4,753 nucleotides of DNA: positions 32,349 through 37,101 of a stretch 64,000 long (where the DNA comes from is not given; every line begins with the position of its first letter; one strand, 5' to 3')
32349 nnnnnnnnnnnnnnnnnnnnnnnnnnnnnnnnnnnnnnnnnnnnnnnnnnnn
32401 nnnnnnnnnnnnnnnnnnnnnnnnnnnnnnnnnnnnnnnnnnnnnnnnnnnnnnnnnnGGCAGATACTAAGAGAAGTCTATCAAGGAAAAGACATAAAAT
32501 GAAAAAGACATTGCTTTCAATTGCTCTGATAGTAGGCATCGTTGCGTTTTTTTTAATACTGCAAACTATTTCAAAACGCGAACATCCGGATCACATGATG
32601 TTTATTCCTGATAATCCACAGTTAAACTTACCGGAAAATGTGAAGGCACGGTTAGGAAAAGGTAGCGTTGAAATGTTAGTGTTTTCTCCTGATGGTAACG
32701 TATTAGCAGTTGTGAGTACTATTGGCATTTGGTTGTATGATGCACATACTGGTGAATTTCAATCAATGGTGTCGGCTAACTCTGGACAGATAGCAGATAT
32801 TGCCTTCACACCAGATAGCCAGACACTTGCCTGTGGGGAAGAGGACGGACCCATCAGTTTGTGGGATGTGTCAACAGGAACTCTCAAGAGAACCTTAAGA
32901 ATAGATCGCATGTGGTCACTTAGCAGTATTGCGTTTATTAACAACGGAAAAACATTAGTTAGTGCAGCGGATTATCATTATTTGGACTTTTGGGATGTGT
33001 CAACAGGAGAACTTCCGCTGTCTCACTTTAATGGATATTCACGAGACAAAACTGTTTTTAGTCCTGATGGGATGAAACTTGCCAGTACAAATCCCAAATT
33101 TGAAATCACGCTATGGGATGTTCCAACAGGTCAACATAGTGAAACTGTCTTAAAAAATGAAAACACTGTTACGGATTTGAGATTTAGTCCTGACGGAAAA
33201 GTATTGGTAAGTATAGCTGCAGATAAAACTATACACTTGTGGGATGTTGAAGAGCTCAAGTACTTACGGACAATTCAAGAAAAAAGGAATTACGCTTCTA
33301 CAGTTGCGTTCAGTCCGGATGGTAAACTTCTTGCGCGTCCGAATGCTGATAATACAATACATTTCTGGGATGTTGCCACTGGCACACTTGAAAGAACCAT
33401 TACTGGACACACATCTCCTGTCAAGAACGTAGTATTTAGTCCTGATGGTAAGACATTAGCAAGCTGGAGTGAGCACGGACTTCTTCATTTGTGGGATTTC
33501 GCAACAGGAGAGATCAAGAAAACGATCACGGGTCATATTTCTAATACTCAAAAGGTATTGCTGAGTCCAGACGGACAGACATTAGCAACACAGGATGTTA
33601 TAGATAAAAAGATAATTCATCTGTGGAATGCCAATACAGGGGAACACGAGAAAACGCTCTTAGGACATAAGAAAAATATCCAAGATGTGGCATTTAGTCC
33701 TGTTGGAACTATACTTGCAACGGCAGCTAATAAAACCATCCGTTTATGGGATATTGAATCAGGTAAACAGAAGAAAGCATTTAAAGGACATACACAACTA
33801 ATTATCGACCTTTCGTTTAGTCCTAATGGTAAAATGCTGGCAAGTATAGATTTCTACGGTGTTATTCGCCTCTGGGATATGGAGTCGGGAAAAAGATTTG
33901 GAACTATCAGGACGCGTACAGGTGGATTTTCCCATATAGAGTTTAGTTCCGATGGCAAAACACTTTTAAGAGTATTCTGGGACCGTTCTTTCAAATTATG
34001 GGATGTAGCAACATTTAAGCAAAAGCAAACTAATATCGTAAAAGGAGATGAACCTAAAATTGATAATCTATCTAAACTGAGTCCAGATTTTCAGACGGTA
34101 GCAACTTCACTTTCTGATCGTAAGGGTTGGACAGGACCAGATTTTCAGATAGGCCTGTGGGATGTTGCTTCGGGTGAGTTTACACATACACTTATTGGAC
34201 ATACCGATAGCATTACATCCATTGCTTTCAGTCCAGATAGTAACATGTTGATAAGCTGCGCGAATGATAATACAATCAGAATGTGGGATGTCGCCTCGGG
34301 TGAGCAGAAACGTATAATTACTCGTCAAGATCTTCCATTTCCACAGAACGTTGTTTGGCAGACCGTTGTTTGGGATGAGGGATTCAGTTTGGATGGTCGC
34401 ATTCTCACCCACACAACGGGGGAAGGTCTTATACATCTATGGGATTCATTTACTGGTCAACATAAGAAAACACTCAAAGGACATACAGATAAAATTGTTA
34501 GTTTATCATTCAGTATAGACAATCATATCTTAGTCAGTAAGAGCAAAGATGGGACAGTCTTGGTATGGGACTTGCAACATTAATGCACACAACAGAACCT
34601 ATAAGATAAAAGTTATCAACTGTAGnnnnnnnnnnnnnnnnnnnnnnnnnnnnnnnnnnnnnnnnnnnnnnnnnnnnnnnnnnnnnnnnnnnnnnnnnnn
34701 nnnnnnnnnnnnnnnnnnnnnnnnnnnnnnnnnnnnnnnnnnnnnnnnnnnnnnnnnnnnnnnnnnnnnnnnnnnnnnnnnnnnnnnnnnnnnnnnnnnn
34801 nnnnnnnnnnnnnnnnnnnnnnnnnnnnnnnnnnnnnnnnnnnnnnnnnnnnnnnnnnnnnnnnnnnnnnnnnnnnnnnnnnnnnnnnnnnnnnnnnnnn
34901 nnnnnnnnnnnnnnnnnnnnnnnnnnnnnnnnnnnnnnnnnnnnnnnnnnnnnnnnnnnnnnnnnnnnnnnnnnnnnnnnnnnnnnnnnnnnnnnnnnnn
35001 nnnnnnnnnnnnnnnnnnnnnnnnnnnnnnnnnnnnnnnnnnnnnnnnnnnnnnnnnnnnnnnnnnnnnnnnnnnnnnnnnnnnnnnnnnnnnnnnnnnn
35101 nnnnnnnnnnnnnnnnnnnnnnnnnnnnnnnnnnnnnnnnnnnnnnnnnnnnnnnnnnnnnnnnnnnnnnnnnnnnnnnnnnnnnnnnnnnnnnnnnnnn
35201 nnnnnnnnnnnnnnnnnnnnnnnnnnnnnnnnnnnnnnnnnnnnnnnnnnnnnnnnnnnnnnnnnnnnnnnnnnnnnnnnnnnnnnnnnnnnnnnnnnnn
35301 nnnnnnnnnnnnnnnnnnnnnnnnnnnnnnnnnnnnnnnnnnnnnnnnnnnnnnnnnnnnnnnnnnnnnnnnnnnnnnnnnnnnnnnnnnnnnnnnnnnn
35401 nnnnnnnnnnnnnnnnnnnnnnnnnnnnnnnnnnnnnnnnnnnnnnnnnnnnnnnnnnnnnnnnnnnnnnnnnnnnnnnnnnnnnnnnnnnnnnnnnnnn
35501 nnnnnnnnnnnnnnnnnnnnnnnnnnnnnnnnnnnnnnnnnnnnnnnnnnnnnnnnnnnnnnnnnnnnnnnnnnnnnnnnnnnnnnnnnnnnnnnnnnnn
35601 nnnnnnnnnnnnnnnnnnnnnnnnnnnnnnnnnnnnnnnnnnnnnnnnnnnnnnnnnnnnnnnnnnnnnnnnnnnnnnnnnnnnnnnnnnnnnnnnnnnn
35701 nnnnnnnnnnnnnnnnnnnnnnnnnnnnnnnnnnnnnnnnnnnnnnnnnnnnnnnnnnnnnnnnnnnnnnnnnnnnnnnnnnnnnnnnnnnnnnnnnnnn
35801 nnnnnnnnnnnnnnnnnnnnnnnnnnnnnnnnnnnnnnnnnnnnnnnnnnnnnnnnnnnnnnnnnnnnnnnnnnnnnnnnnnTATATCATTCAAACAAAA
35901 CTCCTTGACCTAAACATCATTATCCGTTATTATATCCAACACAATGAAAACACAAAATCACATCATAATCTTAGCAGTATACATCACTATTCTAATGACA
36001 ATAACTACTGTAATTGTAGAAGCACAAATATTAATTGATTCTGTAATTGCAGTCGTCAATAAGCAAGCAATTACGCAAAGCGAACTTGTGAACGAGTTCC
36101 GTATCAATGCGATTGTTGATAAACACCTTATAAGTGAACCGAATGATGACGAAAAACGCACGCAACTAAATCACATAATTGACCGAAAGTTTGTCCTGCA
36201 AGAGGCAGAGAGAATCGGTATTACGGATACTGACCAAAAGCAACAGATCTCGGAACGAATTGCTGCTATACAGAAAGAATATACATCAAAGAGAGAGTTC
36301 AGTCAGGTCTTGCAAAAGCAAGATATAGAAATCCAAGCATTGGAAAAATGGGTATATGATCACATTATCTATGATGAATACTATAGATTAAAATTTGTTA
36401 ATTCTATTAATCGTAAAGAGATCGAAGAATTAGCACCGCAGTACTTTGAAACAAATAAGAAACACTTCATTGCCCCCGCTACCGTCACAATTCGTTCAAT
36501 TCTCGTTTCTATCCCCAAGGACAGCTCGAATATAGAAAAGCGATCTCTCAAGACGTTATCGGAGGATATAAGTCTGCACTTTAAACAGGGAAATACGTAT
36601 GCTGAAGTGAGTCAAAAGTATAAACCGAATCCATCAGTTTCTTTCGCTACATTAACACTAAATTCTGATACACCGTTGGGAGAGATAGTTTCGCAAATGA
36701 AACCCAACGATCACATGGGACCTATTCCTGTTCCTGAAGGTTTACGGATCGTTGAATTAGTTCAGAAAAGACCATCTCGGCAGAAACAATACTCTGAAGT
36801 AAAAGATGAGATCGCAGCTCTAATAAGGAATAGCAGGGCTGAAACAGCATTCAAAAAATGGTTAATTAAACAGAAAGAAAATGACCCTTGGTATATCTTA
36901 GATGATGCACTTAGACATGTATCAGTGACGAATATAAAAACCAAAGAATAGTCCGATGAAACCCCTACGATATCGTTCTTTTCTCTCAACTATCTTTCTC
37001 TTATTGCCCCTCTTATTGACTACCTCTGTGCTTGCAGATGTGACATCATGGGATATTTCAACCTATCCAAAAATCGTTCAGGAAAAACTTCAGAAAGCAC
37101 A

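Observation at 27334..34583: Tandem array of three paralogous two-propeller WD40 proteins with N-terminal anchors, behind a Ycf48-like propeller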

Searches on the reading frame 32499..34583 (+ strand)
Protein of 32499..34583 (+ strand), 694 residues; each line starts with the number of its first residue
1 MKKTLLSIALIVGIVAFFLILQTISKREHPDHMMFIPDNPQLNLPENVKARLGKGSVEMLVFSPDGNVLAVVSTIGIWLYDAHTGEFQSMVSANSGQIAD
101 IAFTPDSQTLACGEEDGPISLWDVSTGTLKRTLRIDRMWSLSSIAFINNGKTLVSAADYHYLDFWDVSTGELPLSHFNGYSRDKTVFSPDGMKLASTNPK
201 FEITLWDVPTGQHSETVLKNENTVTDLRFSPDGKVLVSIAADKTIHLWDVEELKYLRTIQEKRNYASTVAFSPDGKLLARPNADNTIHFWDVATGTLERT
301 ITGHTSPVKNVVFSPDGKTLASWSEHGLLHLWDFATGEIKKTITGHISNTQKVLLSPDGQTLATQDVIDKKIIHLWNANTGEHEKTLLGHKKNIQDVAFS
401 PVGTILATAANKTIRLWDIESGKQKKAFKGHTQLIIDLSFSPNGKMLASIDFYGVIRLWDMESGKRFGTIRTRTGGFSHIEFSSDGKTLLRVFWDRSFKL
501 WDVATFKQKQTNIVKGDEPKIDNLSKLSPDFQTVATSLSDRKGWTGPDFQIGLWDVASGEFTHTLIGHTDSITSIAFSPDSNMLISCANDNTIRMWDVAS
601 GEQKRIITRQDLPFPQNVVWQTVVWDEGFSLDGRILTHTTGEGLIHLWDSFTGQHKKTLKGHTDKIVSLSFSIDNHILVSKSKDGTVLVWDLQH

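Call 4: search_protein_families(library=pfam, proteins=[window:32499-34583:+], max_evalue=0.01)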
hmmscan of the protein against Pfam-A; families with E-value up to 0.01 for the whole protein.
window:32499-34583:+ (694 aa): 68 families (the best 25 are shown)
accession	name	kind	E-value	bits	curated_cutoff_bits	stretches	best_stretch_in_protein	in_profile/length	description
PF25174.1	Beta-prop_THOC3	-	2.8e-157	522.2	305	5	55-300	3-250/272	THOC3 beta-propeller domain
PF25173.1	Beta-prop_WDR3_1st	-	4.7e-100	333.3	154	6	373-540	11-176/184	WDR3 first beta-propeller domain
PF25175.1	Beta-prop_WDR5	-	8.2e-90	301.5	250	5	339-534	2-194/296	WDR5 beta-propeller domain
PF24814.1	WD40_Prp19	-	1.7e-86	290.2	320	6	186-364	56-237/281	Prp19 WD40 domain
PF00400.38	WD40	-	2.3e-72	236.8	27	6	559-597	1-39/39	WD domain, G-beta repeat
PF24807.1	WD40_CDC20-Fz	-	9.4e-72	242.2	200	5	141-364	54-282/292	CDC20/Fizzy WD40 domain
PF24817.1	WD40_WDHD1_1st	-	4e-69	233.4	109.9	6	369-504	64-197/291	WDHD1 first WD40 domain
PF25391.1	WD40_Gbeta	-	8.2e-66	222.7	150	9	283-365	162-244/340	G protein beta WD-40 repeat protein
PF23414.1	Beta-prop_EML_2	-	1.5e-61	208.6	90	6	144-295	4-156/266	Echinoderm microtubule-associated protein second beta-propeller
PF25168.1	Beta-prop_WDR36-Utp21_2nd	-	3.1e-59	201.4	84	7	143-286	162-304/335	WDR36/Utp21 second beta-propeller domain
PF24796.1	WDR55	-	8.6e-53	179.7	200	7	433-601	8-169/296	WDR55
PF25172.1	Beta-prop_WDR3_2nd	-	1.8e-52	178.8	140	4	57-377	2-287/293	WDR3 second beta-propeller domain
PF24105.1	Beta-prop_CAF1B_HIR1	-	3.8e-48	164.8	80.5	5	222-295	131-204/383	CAF1B/HIR1 beta-propeller domain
PF24805.1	EIF3I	-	9.2e-46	156.9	200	6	65-268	21-235/324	EIF3I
PF24782.2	WD40_MABP1-WDR62_2nd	-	1.1e-45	156.5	290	5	480-597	231-340/341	MABP1/WDR62 second WD40 domain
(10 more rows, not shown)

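Call 40: search_protein_families(library=ncbifam, proteins=[window:32499-34583:+], max_evalue=0.001)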
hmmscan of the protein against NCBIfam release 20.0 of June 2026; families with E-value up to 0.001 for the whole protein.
window:32499-34583:+ (694 aa): 6 families
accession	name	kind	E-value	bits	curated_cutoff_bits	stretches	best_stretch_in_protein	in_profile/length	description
TIGR02800.1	propeller_TolB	equivalog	2.4e-15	56.4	343.15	1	210-384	179-359/418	Tol-Pal system beta propeller repeat protein TolB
NF052340.1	hydrazine_beta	equivalog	3.4e-12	46.1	560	1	58-238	36-227/372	hydrazine synthase subunit beta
TIGR03866.1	PQQ_ABC_repeats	subfamily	4.8e-09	35.7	287.3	1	228-364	89-226/310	PQQ-dependent catabolism-associated beta-propeller protein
NF053518.1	DipepPtdsDpp5Prph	equivalog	6.3e-09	34.9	900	0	284-382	226-331/655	dipeptidyl-peptidase Dpp5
NF033523.0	lasso_peptidase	equivalog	9.3e-09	34.6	400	0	343-415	84-155/638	Atxe2 family lasso peptide isopeptidase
NF045725.1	TmcD_fam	equivalog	1.8e-06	27.1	440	0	185-319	270-394/412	electron transfer complex subunit TmcD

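Call 47: predict_structure(alignment_id=A2)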
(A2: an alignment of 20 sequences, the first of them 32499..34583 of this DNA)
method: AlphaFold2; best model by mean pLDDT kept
length: 694 residues; sequences in the alignment: 20
mean_pLDDT: 81.9   pTM: 0.75
mean pLDDT of the five models: 81.9, 80.4, 79.9, 79.6, 78.5
residues with pLDDT >= 90: 228; 70-90: 347; 50-70: 84; < 50: 35
segments of 3 or more residues with pLDDT < 50: 22-41, 616-626
pLDDT, mean of each block of 10 residues (from residue 1): 72 78 42 30 74 85 96 89 90 74 95 87 90 78 87 82 86 65 81 85 84 66 87 92 89 87 68 95 90 93 89 96 88 95 76 84 81 87 85 91 93 95 93 91 93 91 91 68 82 72 85 53 73 81 58 81 87 84 87 90 86 57 52 83 86 88 84 88 86 81
secondary structure, 60 per line:
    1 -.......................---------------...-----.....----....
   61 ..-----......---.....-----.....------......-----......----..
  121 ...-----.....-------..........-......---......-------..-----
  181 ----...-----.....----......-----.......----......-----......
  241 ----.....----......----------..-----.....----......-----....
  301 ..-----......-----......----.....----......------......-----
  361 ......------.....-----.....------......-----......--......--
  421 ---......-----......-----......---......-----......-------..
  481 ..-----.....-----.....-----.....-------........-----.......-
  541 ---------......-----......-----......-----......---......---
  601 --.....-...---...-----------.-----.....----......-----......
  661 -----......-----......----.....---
elements in order (helices of 4 or more, strands of 3 or more residues): H2-24 E48-52 E57-62 E68-73 E77-81 E87-91 E98-103 E109-114 E119-123 E129-133 E141-147 E152-157 E161-166 E185-187 E193-197 E202-207 E213-219 E224-229 E235-240 E245-249 E254-259 E277-281 E286-291 E297-302 E308-313 E319-324 E329-333 E338-343 E350-355 E361-366 E373-377 E383-387 E394-399 E405-410 E413-418 E424-429 E435-440 E446-451 E455-460 E466-471 E479-482 E488-492 E498-502 E508-512 E520-527 E533-539 E550-555 E561-566 E572-577 E583-588 E592-597 E603-607 E635-639 E644-649 E655-660 E666-671 E677-682 E687-691
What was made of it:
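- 32499..34583 (+): WD3: N-terminal TM anchor, linker, 15 WD40 units; weakly supported sister of the WD2/WDb clade. AF2 pLDDT 81.9, pTM 0.75 (call 47).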

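Call 49: fold_search(model_id=the predicted structure, library=pdb)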
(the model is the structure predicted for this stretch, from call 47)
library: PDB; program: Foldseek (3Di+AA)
matches with E <= 10: 2000; with E <= 0.001: 1993
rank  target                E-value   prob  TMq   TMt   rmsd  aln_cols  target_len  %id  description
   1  2ymu_A                2.4e-45  1.00  0.44  0.51  10.2       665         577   30  Structure of a highly repetitive propeller structure (released 2012-10-17)
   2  7mqa_LR               7.1e-36  1.00  0.39  0.36  11.9       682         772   17  Cryo-EM structure of the human SSU processome, state post-A1 (released 2021-09-22)
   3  9n6z_LO               1.6e-35  1.00  0.49  0.44  10.2       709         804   18  SSU processome maturation and disassembly, State D (released 2025-11-05)
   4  9n73_LO               2.3e-35  1.00  0.48  0.43  10.7       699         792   18  SSU processome maturation and disassembly, State G (released 2025-10-29)
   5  7mq8_LR               2.6e-35  1.00  0.39  0.36  12.0       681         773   17  Cryo-EM structure of the human SSU processome, state pre-A1 (released 2021-09-22)
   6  5i2t                  5.2e-35  1.00  0.45  0.50   9.8       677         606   18  Domain characterization of the WD protein Pwp2 and their relevance in ribosome biogenesis (released 2017-06-21)
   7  9n73_LQ               2.3e-34  1.00  0.58  0.50   8.7       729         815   18  SSU processome maturation and disassembly, State G (released 2025-10-29)
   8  9n6z_LQ               2.5e-34  1.00  0.40  0.35  13.4       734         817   16  SSU processome maturation and disassembly, State D (released 2025-11-05)
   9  6rxt_UL               2.8e-34  1.00  0.39  0.35  13.2       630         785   19  Cryo-EM structure of the 90S pre-ribosome (Kre33-Noc4) from Chaetomium thermophilum, state A (released 2019-08-14)
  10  9n6v_LQ               7.4e-34  1.00  0.40  0.34  13.4       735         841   16  SSU processome maturation and disassembly, State A (released 2025-11-05)
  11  7mqa_LQ               1.4e-33  1.00  0.67  0.57   5.4       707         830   18  Cryo-EM structure of the human SSU processome, state post-A1 (released 2021-09-22)
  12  7d4i_B1               1.8e-33  1.00  0.49  0.44  10.0       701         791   18  Cryo-EM structure of 90S small ribosomal precursors complex with the DEAH-box RNA helicase Dhr1 (State F) (released 2021-10-06)
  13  8i7o_P1               3.4e-33  1.00  0.46  0.51  10.7       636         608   18  In situ structure of axonemal doublet microtubules in mouse sperm with 16-nm repeat (released 2023-10-11)
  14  6lqr_B1               3.6e-33  1.00  0.49  0.45  10.1       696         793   18  Cryo-EM structure of 90S small subunit preribosomes in transition states (State C) (released 2020-09-16)
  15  7mqa_LO               4.3e-33  1.00  0.47  0.42  13.1       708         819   15  Cryo-EM structure of the human SSU processome, state post-A1 (released 2021-09-22)
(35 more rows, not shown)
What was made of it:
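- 32499..34583 (+): Foldseek 7mq8_LQ TMq 0.68 (call 49).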

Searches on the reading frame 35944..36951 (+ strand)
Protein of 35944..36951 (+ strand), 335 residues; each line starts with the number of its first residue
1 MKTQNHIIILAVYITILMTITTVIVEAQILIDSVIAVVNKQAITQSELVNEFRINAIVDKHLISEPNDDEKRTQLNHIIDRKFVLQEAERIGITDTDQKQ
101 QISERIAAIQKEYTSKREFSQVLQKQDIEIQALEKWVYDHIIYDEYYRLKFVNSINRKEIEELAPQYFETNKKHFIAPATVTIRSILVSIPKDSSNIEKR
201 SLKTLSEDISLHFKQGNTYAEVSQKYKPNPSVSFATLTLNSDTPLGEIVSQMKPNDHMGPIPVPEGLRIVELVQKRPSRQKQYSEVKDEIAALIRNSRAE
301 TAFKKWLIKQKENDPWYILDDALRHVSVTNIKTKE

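Call 4: search_protein_families(library=pfam, proteins=[window:35944-36951:+], max_evalue=0.01)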
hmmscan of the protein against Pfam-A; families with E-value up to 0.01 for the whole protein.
window:35944-36951:+ (335 aa): 4 families
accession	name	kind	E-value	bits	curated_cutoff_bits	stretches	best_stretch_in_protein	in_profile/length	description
PF13145.12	Rotamase_2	-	1.4e-07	32.8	27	1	166-288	8-121/121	PPIC-type PPIASE domain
PF13624.11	SurA_N_3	-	3.2e-06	27.5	27.2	1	7-142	12-157/162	SurA-like N-terminal domain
PF09312.16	SurA_N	-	1.7e-05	25.4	30.8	1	31-142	1-113/118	SurA N-terminal domain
PF10792.14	DUF2605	-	0.0058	17.1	25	0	77-136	20-80/96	Protein of unknown function (DUF2605)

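Call 40: search_protein_families(library=ncbifam, proteins=[window:35944-36951:+], max_evalue=0.001)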
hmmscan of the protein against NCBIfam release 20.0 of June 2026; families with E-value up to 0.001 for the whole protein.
window:35944-36951:+ (335 aa): 1 family
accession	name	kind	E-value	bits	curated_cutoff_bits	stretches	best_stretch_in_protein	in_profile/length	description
NF000809.0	PRK00059.1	equivalog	3.7e-12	46.3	303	1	8-312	8-324/336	peptidylprolyl isomerase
